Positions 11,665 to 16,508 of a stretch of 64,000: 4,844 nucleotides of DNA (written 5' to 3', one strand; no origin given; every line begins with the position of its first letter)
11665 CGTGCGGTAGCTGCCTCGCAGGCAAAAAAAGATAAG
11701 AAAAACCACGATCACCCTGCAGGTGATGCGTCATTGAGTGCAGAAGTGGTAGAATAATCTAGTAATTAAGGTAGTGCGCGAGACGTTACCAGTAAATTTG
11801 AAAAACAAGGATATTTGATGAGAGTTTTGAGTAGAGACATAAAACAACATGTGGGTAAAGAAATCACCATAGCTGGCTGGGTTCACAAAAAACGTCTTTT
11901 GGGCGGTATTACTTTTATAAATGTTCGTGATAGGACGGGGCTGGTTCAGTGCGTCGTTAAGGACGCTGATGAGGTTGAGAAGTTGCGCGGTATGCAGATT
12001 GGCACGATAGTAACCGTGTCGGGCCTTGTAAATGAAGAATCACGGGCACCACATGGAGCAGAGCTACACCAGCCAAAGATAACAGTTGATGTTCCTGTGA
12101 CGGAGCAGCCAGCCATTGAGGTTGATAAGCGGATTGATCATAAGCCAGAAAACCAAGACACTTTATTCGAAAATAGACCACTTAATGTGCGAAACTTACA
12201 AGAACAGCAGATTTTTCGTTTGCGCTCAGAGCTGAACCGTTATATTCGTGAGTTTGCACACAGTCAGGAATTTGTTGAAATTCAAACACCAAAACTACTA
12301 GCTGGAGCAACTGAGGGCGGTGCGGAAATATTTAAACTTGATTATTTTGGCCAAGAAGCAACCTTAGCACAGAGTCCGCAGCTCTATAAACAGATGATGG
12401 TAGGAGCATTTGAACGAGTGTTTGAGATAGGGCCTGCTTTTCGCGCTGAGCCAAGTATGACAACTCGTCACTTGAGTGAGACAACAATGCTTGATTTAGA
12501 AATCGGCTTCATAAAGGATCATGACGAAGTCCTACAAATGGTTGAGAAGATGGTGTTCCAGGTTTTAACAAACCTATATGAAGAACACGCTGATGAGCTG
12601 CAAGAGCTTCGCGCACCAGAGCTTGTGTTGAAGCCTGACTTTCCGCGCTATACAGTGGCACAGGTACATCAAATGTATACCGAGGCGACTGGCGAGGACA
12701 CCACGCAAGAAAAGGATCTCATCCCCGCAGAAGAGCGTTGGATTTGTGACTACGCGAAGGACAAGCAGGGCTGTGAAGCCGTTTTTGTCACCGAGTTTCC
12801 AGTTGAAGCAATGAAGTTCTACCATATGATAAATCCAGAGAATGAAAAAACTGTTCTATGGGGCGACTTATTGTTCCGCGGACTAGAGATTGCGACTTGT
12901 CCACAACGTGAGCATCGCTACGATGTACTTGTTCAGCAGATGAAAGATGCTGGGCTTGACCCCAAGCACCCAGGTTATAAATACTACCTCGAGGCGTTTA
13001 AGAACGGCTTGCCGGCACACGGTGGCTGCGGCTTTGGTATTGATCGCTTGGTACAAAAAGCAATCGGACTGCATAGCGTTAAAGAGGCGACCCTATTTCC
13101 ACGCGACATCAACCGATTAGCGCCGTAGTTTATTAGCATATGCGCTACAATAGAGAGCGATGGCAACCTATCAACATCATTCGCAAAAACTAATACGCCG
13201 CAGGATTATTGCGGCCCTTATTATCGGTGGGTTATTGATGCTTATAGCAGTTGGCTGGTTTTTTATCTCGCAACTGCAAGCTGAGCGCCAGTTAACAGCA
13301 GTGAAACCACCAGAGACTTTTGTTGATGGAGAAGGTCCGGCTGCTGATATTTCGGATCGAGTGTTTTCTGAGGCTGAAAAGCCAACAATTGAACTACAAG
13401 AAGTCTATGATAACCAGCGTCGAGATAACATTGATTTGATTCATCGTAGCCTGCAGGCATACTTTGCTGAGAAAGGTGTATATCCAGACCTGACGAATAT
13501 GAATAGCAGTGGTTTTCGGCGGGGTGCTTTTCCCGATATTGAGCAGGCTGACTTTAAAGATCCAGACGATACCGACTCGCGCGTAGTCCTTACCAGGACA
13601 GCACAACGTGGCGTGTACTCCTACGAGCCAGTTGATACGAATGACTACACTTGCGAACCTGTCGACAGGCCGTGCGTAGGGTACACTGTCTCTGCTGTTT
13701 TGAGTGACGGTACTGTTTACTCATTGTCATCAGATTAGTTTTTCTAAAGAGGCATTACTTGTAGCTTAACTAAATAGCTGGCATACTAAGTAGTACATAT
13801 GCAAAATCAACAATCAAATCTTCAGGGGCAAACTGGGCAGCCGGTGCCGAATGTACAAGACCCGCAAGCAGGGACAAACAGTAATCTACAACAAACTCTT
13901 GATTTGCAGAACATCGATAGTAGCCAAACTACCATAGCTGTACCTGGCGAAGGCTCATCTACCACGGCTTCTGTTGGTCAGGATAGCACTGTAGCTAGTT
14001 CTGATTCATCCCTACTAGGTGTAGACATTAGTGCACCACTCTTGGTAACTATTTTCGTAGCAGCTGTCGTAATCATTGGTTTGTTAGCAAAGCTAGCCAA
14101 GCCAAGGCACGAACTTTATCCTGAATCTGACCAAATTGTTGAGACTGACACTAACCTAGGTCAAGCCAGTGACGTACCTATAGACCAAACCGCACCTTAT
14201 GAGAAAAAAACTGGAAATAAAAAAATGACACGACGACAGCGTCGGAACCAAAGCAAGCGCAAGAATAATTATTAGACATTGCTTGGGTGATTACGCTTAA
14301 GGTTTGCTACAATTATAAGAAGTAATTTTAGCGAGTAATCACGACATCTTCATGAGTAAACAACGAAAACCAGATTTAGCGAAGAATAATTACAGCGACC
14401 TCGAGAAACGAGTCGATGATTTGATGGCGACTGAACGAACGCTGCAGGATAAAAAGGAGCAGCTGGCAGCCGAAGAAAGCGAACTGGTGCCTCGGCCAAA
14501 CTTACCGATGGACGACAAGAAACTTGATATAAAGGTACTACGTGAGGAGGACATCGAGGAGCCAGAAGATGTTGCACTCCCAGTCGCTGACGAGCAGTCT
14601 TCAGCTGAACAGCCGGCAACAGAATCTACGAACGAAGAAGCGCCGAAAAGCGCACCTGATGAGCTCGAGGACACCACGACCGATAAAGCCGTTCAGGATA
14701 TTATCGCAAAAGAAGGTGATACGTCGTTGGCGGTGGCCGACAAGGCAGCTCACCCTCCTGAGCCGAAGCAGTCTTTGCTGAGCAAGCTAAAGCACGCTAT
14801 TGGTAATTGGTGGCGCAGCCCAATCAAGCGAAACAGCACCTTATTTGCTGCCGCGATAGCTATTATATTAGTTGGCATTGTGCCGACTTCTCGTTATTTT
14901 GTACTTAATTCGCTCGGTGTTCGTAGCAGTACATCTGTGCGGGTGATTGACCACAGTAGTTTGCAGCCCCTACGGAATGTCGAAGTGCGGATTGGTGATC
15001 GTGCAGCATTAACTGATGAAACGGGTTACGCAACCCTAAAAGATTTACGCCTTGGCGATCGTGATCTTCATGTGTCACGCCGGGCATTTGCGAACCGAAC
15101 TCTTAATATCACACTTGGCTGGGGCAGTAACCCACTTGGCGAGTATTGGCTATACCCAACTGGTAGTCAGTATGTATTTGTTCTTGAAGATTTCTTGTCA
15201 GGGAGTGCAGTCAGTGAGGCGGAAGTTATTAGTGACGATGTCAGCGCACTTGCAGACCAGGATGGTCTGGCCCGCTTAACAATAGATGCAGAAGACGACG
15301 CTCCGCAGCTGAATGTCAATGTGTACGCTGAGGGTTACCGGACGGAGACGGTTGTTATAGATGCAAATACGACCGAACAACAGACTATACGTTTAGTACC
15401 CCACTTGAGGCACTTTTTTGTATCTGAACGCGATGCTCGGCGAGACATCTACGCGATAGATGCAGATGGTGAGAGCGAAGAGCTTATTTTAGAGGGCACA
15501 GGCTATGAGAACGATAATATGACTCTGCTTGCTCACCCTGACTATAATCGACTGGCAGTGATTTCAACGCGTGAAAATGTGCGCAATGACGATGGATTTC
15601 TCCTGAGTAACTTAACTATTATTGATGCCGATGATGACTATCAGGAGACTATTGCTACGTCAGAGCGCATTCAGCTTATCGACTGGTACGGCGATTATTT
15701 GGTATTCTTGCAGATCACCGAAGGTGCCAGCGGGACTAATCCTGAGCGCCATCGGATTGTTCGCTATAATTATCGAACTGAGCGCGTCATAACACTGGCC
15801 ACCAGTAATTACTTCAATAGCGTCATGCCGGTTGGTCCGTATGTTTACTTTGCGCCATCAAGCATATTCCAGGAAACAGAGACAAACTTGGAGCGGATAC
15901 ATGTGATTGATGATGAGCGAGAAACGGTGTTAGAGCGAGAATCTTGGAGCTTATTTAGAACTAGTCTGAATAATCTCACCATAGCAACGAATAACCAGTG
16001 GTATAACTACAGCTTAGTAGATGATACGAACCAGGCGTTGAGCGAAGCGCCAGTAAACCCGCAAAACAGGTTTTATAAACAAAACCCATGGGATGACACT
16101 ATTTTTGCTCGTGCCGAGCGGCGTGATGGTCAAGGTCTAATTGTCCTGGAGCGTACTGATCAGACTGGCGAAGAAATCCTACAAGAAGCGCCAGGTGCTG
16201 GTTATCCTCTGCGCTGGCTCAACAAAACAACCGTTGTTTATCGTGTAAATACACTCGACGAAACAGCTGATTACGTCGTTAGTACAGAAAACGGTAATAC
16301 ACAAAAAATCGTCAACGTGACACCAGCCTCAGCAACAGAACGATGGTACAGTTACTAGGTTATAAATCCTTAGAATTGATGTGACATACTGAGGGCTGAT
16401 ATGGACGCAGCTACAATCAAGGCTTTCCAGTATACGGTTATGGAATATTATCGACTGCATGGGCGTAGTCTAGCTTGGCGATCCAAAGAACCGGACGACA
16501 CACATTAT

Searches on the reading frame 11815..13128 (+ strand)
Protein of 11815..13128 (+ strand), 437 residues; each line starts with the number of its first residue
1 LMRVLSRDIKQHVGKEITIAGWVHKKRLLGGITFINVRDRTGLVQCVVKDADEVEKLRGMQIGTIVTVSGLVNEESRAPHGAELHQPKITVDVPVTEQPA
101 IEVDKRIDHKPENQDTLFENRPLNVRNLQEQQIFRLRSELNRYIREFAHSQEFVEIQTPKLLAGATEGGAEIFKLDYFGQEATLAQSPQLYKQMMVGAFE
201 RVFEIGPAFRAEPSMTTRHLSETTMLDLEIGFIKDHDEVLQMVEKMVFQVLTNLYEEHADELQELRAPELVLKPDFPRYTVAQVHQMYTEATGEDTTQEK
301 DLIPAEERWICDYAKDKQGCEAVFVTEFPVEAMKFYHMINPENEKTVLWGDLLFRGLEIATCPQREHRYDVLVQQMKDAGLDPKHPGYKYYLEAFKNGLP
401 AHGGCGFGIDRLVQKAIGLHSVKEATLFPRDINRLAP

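Call 28: search_protein_families(library=pfam, proteins=[window:11815-13128:+], max_evalue=0.00001)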
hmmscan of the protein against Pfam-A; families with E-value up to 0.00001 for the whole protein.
window:11815-13128:+ (437 aa): 2 families
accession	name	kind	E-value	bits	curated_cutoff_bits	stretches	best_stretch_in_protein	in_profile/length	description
PF00152.25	tRNA-synt_2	-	1.7e-74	251.1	25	1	114-431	2-307/308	tRNA synthetases class II (D, K and N)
PF01336.31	tRNA_anti-codon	-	3e-14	53.2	27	1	17-91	1-74/75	OB-fold nucleic acid binding domain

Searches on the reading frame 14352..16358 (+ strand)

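Call 28: search_protein_families(library=pfam, proteins=[window:14352-16358:+], max_evalue=0.00001)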
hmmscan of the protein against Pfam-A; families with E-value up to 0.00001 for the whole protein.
window:14352-16358:+ (668 aa): 1 family
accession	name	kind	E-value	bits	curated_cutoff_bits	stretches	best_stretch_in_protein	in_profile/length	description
PF13620.12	CarboxypepD_reg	-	1.1e-07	32.5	32.3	0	195-259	3-73/82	Carboxypeptidase regulatory-like domain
